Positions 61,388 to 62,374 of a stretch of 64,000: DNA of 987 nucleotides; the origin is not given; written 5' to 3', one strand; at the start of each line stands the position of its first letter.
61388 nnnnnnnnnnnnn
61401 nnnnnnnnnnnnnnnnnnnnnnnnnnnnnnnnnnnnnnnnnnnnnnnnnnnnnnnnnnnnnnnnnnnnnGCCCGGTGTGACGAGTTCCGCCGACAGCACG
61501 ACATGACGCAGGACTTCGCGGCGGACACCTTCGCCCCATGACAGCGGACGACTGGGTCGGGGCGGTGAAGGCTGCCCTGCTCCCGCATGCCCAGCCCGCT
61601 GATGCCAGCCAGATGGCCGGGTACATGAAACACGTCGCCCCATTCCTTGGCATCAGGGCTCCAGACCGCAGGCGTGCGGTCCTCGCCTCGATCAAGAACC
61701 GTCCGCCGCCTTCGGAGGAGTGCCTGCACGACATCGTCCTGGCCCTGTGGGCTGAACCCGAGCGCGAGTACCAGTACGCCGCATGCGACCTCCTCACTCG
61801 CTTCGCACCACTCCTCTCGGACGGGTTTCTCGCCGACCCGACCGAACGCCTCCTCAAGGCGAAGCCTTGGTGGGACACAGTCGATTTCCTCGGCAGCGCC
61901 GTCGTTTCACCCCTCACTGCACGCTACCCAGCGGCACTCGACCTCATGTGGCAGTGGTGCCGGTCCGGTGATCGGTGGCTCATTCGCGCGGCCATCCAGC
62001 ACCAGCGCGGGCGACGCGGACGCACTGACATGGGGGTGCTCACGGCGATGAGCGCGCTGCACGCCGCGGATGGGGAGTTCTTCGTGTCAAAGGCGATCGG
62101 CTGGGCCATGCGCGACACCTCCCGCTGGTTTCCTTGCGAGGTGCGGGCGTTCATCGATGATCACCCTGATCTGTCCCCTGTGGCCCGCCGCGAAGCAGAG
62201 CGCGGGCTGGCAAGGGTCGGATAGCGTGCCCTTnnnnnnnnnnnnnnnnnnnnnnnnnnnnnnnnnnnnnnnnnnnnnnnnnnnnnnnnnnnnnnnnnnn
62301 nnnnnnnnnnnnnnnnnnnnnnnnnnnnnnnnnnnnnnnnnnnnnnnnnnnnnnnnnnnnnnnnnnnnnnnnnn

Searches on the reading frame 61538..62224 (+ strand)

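Call 6: search_protein_families(library=pfam, proteins=[window:61538-62224:+])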
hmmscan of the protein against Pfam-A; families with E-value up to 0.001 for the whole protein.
window:61538-62224:+ (228 aa): 1 family
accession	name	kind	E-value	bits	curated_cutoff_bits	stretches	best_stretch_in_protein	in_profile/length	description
PF08713.17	DNA_alkylation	-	2.8e-48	164.9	21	1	10-220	1-209/213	DNA alkylation repair enzyme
